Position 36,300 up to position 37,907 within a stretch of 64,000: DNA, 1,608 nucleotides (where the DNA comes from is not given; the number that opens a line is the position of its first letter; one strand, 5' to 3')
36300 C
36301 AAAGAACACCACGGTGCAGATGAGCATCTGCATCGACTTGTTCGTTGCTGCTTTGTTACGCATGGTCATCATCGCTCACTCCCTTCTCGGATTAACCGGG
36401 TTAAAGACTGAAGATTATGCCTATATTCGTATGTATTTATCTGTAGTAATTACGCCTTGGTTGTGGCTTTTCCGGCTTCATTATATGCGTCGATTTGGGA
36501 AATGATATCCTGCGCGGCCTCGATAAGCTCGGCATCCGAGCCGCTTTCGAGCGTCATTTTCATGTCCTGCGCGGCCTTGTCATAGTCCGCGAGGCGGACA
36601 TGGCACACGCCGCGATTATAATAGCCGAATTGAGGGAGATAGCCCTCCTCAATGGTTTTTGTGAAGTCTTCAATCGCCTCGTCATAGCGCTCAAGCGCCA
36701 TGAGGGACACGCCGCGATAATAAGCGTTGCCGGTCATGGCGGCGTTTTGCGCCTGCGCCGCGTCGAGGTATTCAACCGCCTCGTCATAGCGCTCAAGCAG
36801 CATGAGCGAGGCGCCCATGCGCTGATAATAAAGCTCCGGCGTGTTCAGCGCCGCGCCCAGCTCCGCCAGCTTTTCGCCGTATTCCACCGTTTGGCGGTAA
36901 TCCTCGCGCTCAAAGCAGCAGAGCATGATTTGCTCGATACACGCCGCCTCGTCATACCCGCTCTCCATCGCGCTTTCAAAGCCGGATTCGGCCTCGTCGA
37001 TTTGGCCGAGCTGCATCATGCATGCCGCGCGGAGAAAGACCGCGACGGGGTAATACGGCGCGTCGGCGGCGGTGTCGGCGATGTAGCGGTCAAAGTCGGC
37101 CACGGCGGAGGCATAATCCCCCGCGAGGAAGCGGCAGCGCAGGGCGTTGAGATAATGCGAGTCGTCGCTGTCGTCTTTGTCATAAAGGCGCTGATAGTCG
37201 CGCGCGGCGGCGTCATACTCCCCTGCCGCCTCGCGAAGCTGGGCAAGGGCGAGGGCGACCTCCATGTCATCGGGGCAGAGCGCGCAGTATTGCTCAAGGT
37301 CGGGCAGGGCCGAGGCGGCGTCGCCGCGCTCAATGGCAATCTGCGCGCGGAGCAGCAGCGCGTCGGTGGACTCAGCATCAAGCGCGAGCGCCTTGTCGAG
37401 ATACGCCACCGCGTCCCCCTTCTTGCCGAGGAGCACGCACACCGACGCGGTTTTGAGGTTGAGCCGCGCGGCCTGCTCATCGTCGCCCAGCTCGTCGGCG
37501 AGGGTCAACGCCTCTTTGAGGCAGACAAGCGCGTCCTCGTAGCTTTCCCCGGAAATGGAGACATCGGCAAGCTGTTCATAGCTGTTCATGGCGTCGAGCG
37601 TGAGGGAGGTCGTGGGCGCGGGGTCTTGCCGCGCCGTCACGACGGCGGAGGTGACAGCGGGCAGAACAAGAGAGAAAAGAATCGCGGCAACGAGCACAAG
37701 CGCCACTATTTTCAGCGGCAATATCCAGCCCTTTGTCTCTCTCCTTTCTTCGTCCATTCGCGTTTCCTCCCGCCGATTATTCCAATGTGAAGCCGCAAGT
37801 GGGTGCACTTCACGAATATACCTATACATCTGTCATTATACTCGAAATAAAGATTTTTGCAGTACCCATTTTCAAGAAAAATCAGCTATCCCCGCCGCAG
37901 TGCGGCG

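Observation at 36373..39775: Co-directional upstream module: membrane TPR protein, dual-HTH LuxR regulator, orphan beta-sandwich ORF and repeat-rich control region, a candidate dedicated regulation/assembly system for the giant protein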

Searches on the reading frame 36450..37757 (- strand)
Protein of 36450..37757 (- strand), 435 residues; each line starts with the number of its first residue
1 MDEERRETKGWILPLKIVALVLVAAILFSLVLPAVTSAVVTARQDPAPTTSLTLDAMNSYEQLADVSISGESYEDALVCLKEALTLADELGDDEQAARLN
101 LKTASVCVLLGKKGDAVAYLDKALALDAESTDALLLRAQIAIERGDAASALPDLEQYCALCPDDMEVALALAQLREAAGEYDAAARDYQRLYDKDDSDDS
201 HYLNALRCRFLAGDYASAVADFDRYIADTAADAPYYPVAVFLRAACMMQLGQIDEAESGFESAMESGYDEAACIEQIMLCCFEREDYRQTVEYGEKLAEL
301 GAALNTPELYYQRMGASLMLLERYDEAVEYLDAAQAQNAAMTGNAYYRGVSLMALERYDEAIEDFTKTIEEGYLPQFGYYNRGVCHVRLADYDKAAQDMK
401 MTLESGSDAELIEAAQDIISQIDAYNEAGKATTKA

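Call 5: search_protein_families(library=pfam, proteins=[window:36450-37757:-], max_evalue=0.1)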
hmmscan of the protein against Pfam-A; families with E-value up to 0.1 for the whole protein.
window:36450-37757:- (435 aa): 21 families
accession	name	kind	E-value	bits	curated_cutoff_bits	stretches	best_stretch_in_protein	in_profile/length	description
PF07719.23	TPR_2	-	4.9e-24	82.8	27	3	346-370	5-29/34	Tetratricopeptide repeat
PF00515.34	TPR_1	-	1.2e-18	66.5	27.8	3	346-370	5-29/34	Tetratricopeptide repeat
PF13432.12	TPR_16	-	4.3e-17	62.7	32.7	4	111-164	11-64/65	Tetratricopeptide repeat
PF13428.12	TPR_14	-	8.1e-15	54.3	23.5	3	132-174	2-44/44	Tetratricopeptide repeat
PF13424.12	TPR_12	-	2.8e-14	53.5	30.1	1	56-127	2-75/77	Tetratricopeptide repeat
PF14559.12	TPR_19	-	3.6e-11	43.7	25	3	211-269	3-57/68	Tetratricopeptide repeat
PF12895.13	ANAPC3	-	4.9e-11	43.2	27.2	3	285-363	3-77/82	Anaphase-promoting complex, cyclosome, subunit 3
PF13181.12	TPR_8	-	5.5e-11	42.2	25.7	0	310-334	3-27/34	Tetratricopeptide repeat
PF13371.12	TPR_9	-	2.2e-10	40.9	35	1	116-175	14-73/73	Tetratricopeptide repeat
PF13174.12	TPR_6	-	4.3e-10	40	26.3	0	132-163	1-32/33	Tetratricopeptide repeat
PF25062.1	ARM_TT21_N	-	1e-09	38.9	40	2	232-339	22-131/222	Tetratricopeptide repeat protein 21 N-terminal ARM repeat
PF16918.11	PknG_TPR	-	6.8e-06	25.5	27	1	76-224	71-220/340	Protein kinase G tetratricopeptide repeat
PF23300.3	HEAT_Nup120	-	3.8e-05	24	29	0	206-265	2-54/170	Nucleoporin Nup120, HEAT repeats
PF12569.14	NatA_aux_su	-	0.00016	21.2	33.3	1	129-209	2-82/515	N-terminal acetyltransferase A, auxiliary subunit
PF13431.12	TPR_17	-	0.00033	21.1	24.4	0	120-150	2-32/34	Tetratricopeptide repeat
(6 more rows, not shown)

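Call 20: find_homologous_proteins(query=window:36450-37757:-, max_evalue=0.00001)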
Query window:36450-37757:- (435 aa): 193 proteins with E <= 0.00001 among 8000 candidates; the best 120 are listed.
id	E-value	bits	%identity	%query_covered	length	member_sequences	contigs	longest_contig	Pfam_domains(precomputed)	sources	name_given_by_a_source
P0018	1.2e-261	886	95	100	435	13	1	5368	PF25062.2,PF13176.13,PF13428.13,PF14559.13,PF13371.13,PF00515.35,PF12895.14,PF13424.13,PF28559.1,PF13432.13,PF13181.13,PF07719.24,PF13174.13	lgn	-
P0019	3.6e-231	785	83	100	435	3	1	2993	PF25060.1,PF25062.2,PF13176.13,PF13428.13,PF14559.13,PF13371.13,PF00515.35,PF12895.14,PF13424.13,PF13432.13,PF13181.13,PF07719.24,PF13174.13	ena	-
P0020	4.2e-208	709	77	100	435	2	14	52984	PF23914.2,PF25060.1,PF25062.2,PF13176.13,PF12569.15,PF13428.13,PF14559.13,PF13371.13,PF00515.35,PF12895.14,PF13424.13,PF28559.1,PF21033.5,PF13432.13,PF13181.13,PF07719.24,PF13174.13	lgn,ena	-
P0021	1.7e-207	707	76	100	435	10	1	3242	PF25060.1,PF25062.2,PF13428.13,PF14559.13,PF13371.13,PF00515.35,PF12895.14,PF13424.13,PF28559.1,PF13432.13,PF13181.13,PF07719.24,PF13174.13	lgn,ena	-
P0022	1.1e-205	701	75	100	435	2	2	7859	PF13431.13,PF25060.1,PF25062.2,PF13176.13,PF12569.15,PF13428.13,PF14559.13,PF13371.13,PF00515.35,PF12895.14,PF13424.13,PF21033.5,PF13432.13,PF13181.13,PF07719.24,PF13174.13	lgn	-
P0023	5.2e-192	656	72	100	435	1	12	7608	PF25060.1,PF25062.2,PF13428.13,PF14559.13,PF13371.13,PF00515.35,PF12895.14,PF13424.13,PF13432.13,PF13181.13,PF07719.24,PF13174.13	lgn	-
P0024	5.2e-140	485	55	98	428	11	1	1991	PF23914.2,PF25060.1,PF25062.2,PF13176.13,PF13428.13,PF14559.13,PF13371.13,PF00515.35,PF12895.14,PF13424.13,PF21033.5,PF13432.13,PF09295.17,PF13181.13,PF07719.24,PF13174.13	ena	-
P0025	6.6e-139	481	55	98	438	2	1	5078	PF23914.2,PF25060.1,PF25062.2,PF25058.2,PF13176.13,PF13428.13,PF14559.13,PF13371.13,PF00515.35,PF12895.14,PF13424.13,PF13432.13,PF09295.17,PF13181.13,PF07719.24,PF13174.13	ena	-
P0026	4.4e-138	479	55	98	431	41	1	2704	PF25060.1,PF25062.2,PF25058.2,PF13176.13,PF13428.13,PF13374.13,PF14559.13,PF13371.13,PF00515.35,PF12895.14,PF13424.13,PF28559.1,PF21033.5,PF13432.13,PF13429.13,PF13181.13,PF07719.24,PF13174.13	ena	-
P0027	5.9e-138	478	54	98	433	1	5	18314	PF10602.16,PF25060.1,PF25062.2,PF25058.2,PF13176.13,PF12569.15,PF13428.13,PF14559.13,PF13371.13,PF00515.35,PF12895.14,PF13424.13,PF13432.13,PF09295.17,PF13181.13,PF07719.24,PF13174.13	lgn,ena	-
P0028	6.3e-138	478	55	98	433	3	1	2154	PF10602.16,PF25060.1,PF25062.2,PF25058.2,PF23300.4,PF12569.15,PF13428.13,PF14559.13,PF13371.13,PF17874.8,PF00515.35,PF12895.14,PF13424.13,PF21033.5,PF13432.13,PF09295.17,PF13181.13,PF07719.24,PF13174.13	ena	-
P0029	7.0e-138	478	54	98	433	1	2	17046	PF10602.16,PF25060.1,PF25062.2,PF25058.2,PF13176.13,PF12569.15,PF13428.13,PF14559.13,PF13371.13,PF00515.35,PF12895.14,PF13424.13,PF13432.13,PF09295.17,PF13181.13,PF07719.24,PF13174.13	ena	-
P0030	7.5e-138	478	54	98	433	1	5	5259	PF10602.16,PF25060.1,PF25062.2,PF25058.2,PF13176.13,PF12569.15,PF13428.13,PF14559.13,PF13371.13,PF00515.35,PF12895.14,PF13424.13,PF13432.13,PF09295.17,PF13181.13,PF07719.24,PF13174.13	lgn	-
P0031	8.1e-138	478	54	98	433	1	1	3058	PF10602.16,PF25060.1,PF25062.2,PF25058.2,PF13176.13,PF12569.15,PF13428.13,PF14559.13,PF13371.13,PF00515.35,PF12895.14,PF13424.13,PF13432.13,PF09295.17,PF13181.13,PF07719.24,PF13174.13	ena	-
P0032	1.1e-137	478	54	98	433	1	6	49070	PF10602.16,PF25060.1,PF25062.2,PF25058.2,PF13176.13,PF12569.15,PF13428.13,PF14559.13,PF13371.13,PF00515.35,PF12895.14,PF13424.13,PF13432.13,PF09295.17,PF13181.13,PF07719.24,PF13174.13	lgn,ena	-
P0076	2.4e-132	460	53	98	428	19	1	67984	PF10602.16,PF23914.2,PF25060.1,PF25062.2,PF13176.13,PF13428.13,PF14559.13,PF13371.13,PF00515.35,PF12895.14,PF13424.13,PF13432.13,PF13429.13,PF13181.13,PF07719.24,PF13174.13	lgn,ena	-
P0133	1.2e-79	286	42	97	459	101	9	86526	PF13431.13,PF13176.13,PF13428.13,PF14559.13,PF13371.13,PF00515.35,PF12895.14,PF13424.13,PF13432.13,PF13181.13,PF07719.24,PF13174.13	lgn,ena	-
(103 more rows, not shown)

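Call 21: find_encoding_contigs(protein=P0020, flank=10000, max_places=4)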
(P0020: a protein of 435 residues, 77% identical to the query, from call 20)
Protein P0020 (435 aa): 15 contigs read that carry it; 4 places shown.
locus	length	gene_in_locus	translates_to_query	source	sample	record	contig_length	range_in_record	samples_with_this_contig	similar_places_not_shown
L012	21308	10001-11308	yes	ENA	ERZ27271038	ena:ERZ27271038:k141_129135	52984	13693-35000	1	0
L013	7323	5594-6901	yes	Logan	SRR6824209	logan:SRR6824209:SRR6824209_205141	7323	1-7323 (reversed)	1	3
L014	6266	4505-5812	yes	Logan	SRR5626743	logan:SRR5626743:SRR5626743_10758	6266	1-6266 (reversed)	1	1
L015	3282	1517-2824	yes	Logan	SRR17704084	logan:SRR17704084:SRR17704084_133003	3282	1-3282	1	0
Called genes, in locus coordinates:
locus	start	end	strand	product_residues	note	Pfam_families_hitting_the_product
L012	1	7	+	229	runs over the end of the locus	PF01209:Ubie_methyltran, PF13489:Methyltransf_23 (weak), PF13649:Methyltransf_25, PF13847:Methyltransf_31, PF08241:Methyltransf_11, PF08242:Methyltransf_12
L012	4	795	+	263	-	PF05175:MTS, PF13489:Methyltransf_23, PF01209:Ubie_methyltran, PF01728:FtsJ (weak), PF13847:Methyltransf_31, PF08241:Methyltransf_11, PF08242:Methyltransf_12, PF13649:Methyltransf_25, +3 more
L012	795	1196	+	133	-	-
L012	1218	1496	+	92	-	PF14196:ATC_hydrolase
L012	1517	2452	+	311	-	PF02558:ApbA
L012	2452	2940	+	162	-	-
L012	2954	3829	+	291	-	PF23023:Anti-Pycsar_Apyc1, PF00753:Lactamase_B, PF19583:ODP (weak)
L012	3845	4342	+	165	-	-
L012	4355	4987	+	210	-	PF14196:ATC_hydrolase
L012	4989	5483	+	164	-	-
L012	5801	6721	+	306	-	PF07728:AAA_5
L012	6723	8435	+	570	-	-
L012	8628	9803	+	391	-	PF12728:HTH_17 (weak), PF13384:HTH_23 (faint), PF00196:GerE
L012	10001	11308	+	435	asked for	PF21033:RMD1-3 (faint), PF00515:TPR_1 (faint), PF07719:TPR_2 (faint), PF13174:TPR_6 (faint), PF13424:TPR_12, PF13371:TPR_9, PF13432:TPR_16 (weak), PF12895:ANAPC3 (weak), +9 more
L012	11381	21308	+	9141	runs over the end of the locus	-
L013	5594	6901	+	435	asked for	PF21033:RMD1-3 (faint), PF00515:TPR_1 (faint), PF07719:TPR_2 (faint), PF13174:TPR_6 (faint), PF13424:TPR_12, PF13371:TPR_9, PF13432:TPR_16 (weak), PF12895:ANAPC3 (weak), +9 more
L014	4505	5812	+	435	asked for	PF21033:RMD1-3 (faint), PF00515:TPR_1 (faint), PF07719:TPR_2 (faint), PF13174:TPR_6 (faint), PF13424:TPR_12, PF13371:TPR_9, PF13432:TPR_16 (weak), PF12895:ANAPC3 (weak), +9 more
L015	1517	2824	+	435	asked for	PF21033:RMD1-3 (faint), PF00515:TPR_1 (faint), PF07719:TPR_2 (faint), PF13174:TPR_6 (faint), PF13424:TPR_12, PF13371:TPR_9, PF13432:TPR_16 (weak), PF12895:ANAPC3 (weak), +9 more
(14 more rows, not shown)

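Call 22: find_encoding_contigs(protein=P0076, flank=10000, max_places=2)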
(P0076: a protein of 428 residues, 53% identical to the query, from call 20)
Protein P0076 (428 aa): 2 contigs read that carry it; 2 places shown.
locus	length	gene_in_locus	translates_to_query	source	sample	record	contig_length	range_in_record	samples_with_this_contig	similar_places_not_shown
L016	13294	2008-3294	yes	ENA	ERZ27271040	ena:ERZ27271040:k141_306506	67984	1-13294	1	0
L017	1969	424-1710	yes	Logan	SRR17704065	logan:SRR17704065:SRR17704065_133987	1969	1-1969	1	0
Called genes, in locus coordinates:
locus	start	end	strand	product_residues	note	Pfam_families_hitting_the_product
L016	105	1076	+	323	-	PF00665:rve, PF13683:rve_3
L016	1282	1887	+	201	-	PF00440:TetR_N (weak)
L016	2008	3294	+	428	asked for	PF10602:RPN7 (faint), PF25060:ARM_TT21_2nd (weak), PF25062:ARM_TT21_N (weak), PF12895:ANAPC3 (weak), PF13432:TPR_16 (weak), PF14559:TPR_19 (weak), PF12895:ANAPC3 (weak), PF13432:TPR_16 (weak), +10 more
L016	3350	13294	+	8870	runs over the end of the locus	-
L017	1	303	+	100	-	?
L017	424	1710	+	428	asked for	PF10602:RPN7 (faint), PF25060:ARM_TT21_2nd (weak), PF25062:ARM_TT21_N (weak), PF12895:ANAPC3 (weak), PF13432:TPR_16 (weak), PF14559:TPR_19 (weak), PF12895:ANAPC3 (weak), PF13432:TPR_16 (weak), +10 more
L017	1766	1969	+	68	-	?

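Call 23: find_encoding_contigs(protein=P0133, flank=10000, max_places=3)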
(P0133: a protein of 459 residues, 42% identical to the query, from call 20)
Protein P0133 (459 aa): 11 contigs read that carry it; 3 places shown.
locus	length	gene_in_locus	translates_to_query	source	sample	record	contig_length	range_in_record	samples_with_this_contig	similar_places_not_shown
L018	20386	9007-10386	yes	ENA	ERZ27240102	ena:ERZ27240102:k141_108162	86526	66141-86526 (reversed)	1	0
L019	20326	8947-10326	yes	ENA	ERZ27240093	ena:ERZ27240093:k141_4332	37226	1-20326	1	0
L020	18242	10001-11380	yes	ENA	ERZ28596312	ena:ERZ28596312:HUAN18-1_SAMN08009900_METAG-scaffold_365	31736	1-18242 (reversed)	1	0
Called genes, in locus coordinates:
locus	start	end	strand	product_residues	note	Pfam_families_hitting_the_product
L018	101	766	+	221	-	PF02463:SMC_N, PF00005:ABC_tran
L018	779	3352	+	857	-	PF02687:FtsX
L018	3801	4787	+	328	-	PF13407:Peripla_BP_4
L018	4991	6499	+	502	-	PF00005:ABC_tran, PF13304:AAA_21 (faint), PF00005:ABC_tran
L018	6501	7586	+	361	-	PF02653:BPD_transp_2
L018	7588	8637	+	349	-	PF02653:BPD_transp_2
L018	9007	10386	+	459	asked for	PF12895:ANAPC3 (faint), PF00515:TPR_1 (faint), PF13371:TPR_9 (weak), PF13432:TPR_16 (weak), PF13424:TPR_12 (weak), PF13428:TPR_14 (weak), PF13432:TPR_16 (weak), PF14559:TPR_19, +5 more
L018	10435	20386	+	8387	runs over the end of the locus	-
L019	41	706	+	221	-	PF02463:SMC_N, PF00005:ABC_tran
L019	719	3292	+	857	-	PF02687:FtsX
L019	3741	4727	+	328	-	PF13407:Peripla_BP_4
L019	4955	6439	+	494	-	PF00005:ABC_tran, PF13304:AAA_21 (faint), PF00005:ABC_tran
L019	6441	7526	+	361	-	PF02653:BPD_transp_2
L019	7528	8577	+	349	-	PF02653:BPD_transp_2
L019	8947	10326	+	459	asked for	PF12895:ANAPC3 (faint), PF00515:TPR_1 (faint), PF13371:TPR_9 (weak), PF13432:TPR_16 (weak), PF13424:TPR_12 (weak), PF13428:TPR_14 (weak), PF13432:TPR_16 (weak), PF14559:TPR_19, +5 more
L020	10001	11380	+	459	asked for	PF12895:ANAPC3 (faint), PF00515:TPR_1 (faint), PF13371:TPR_9 (weak), PF13432:TPR_16 (weak), PF13424:TPR_12 (weak), PF13428:TPR_14 (weak), PF13432:TPR_16 (weak), PF14559:TPR_19, +5 more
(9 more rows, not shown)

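Call 26: find_related_loci(query=A1, collection=genome_contigs, flank=10000)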
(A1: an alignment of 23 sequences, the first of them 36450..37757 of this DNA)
Query A1 (435 aa) in genome_contigs; peptide patterns used: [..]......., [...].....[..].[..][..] (x = any residue, [..] = any of these).
41 stretches matched a pattern; 31 encode a relative of the query (tblastn E <= 1e-3); 31 distinct loci.
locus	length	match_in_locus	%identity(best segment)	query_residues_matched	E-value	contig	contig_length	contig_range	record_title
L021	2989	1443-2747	95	1-435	0e+0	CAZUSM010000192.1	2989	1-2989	MAG TPA_asm: uncultured Oscillospiraceae bacterium isolate SRP313737_co1_122 genome assembly, contig: NODE_40469_length_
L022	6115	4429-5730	76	1-435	0e+0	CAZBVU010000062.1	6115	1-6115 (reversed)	MAG TPA_asm: uncultured Oscillospiraceae bacterium isolate SRP313737_co1_141 genome assembly, contig: NODE_18072_length_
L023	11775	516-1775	53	3-427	2e-130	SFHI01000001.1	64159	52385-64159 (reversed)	MAG: Clostridiales bacterium isolate W1P1.011 Contig85, whole genome shotgun sequence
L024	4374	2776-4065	54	3-427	7e-132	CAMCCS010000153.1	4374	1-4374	MAG: uncultured Clostridia bacterium isolate SRR17382106_bin.37_metaWRAP_v1.3_MAG genome assembly, contig: ERZ10544639.1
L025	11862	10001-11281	53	1-430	9e-130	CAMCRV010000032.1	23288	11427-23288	MAG: uncultured Clostridia bacterium isolate SRR17382104_bin.54_metaWRAP_v1.3_MAG genome assembly, contig: ERZ10544615.1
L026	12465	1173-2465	52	3-428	6e-126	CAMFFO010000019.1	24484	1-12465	MAG: uncultured Clostridia bacterium isolate SRR11489786_bin.57_metaWRAP_v1.3_MAG genome assembly, contig: ERZ11466831.1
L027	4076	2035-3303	54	3-430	5e-125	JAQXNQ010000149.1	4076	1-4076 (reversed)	MAG: Oscillospiraceae bacterium isolate SUG1357 k141_9262391, whole genome shotgun sequence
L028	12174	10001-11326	42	1-432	2e-100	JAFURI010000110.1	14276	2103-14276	MAG: Clostridia bacterium isolate RGIG4755 Roe_deer_Rectum.Co__c1926252, whole genome shotgun sequence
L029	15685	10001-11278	44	9-434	3e-97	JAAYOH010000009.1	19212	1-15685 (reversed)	MAG: Clostridiales bacterium isolate AS21ysBPME_341 17800_AS21, whole genome shotgun sequence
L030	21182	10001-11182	46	60-425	1e-94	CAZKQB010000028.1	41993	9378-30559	MAG TPA_asm: uncultured Oscillospiraceae bacterium isolate SRP313737_co1_176 genome assembly, contig: NODE_1499_length_4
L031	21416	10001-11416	40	1-430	7e-89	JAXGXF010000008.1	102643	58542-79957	MAG: Candidatus Pullichristensenella sp. isolate AnMBR.bin484 bin484_8, whole genome shotgun sequence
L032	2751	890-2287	40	15-435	3e-90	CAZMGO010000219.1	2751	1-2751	MAG TPA_asm: uncultured Oscillospiraceae bacterium isolate SRP225648_co1_74 genome assembly, contig: NODE_93868_length_2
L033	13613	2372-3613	43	60-435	9e-88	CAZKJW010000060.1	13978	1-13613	MAG TPA_asm: uncultured Oscillospiraceae bacterium isolate SRP313737_co1_47 genome assembly, contig: NODE_6688_length_13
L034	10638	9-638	65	218-427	2e-87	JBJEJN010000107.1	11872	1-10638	MAG: Aristaeellaceae bacterium isolate PUUB56_bin.008 NODE_3251_length_11872_cov_12.345011, whole genome shotgun sequenc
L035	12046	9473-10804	41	14-435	7e-87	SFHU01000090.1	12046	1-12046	MAG: Clostridiales bacterium isolate W1P12.035 Contig1425, whole genome shotgun sequence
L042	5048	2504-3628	36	60-435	7e-56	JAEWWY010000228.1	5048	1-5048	MAG: Bacillota bacterium isolate OH_SFB_118 k127_562737, whole genome shotgun sequence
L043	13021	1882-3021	35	50-424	2e-53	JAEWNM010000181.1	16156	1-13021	MAG: Bacillota bacterium isolate OH_PDB_17 k127_1406768, whole genome shotgun sequence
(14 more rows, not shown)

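Call 40: search_protein_families(library=pfam, proteins=[L027:816-1874:+], max_evalue=0.001)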
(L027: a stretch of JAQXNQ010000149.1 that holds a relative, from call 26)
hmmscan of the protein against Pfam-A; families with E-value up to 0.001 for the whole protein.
L027:816-1874:+ (353 aa): 2 families
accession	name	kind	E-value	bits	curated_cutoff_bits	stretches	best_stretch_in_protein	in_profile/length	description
PF00196.25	GerE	-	9.1e-15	54.5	23.5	1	296-347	2-53/57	Bacterial regulatory proteins, luxR family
PF08281.18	Sigma70_r4_2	-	3.4e-06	27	25.7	1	306-337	21-52/54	Sigma-70, region 4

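Call 48: search_protein_families(library=ncbifam, proteins=[window:36450-37757:-], max_evalue=0.01)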
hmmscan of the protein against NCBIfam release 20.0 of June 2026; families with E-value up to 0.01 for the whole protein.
window:36450-37757:- (435 aa): 20 families
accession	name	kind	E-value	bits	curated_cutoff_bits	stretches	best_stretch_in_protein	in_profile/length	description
TIGR02917.1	PEP_TPR_lipo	equivalog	1.4e-17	62.9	312.2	1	90-369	152-424/899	XrtA/PEP-CTERM system TPR-repeat protein PrsT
TIGR00990.1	3a0801s09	subfamily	6.6e-17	61.4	757.25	2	67-226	304-460/615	mitochondrial import receptor subunit TOM70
NF040959.1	MamA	equivalog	3.5e-16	59.3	200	2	286-404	52-167/204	magnetosome protein MamA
TIGR02552.1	LcrH_SycD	equivalog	5.1e-13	48.9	104.8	1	144-230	31-117/136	SycD/LcrH family type III secretion system chaperone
TIGR02521.1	type_IV_pilW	equivalog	1e-10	41.6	154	1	104-189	141-226/234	type IV pilus biogenesis/stability protein PilW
NF008757.0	PRK11788.1-5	equivalog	1.8e-07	30.7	363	1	69-156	153-239/388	lipopolysaccharide assembly protein LapB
TIGR02795.1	tol_pal_ybgF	equivalog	2.9e-07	31.1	90.1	1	202-266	5-68/119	tol-pal system protein YbgF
NF047558.1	TPR_END_plus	domain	6.2e-07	29.3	32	0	104-131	6-33/56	TPR end-of-group domain-containing protein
NF008520.0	PRK11447.1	equivalog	3.2e-06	25.2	858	1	110-264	586-738/1157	cellulose synthase complex outer membrane protein BcsC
NF033920.0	C39_PA2778_fam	equivalog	4.4e-05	23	150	0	126-218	150-243/255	PA2778 family cysteine peptidase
NF053607.1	CHU_0125_OmpA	equivalog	0.00013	20.6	620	1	323-428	34-139/639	CHU_0125 family OmpA-like outer membrane integrity protein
NF052415.1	T3SS_chap_SctY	equivalog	0.00015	22.2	70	0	126-227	1-105/106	type III secretion apparatus assembly chaperone SctY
NF047371.1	FlcA_CTERM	equivalog_domain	0.00024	19.7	300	0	38-200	373-542/646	periplasmic flagellar collar protein FlcA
NF011721.1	PRK15174.1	equivalog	0.00026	19.3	1200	1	113-234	266-387/656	Vi polysaccharide transport protein VexE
NF008755.0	PRK11788.1-3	equivalog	0.00055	19.4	430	0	249-428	120-301/388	lipopolysaccharide assembly protein LapB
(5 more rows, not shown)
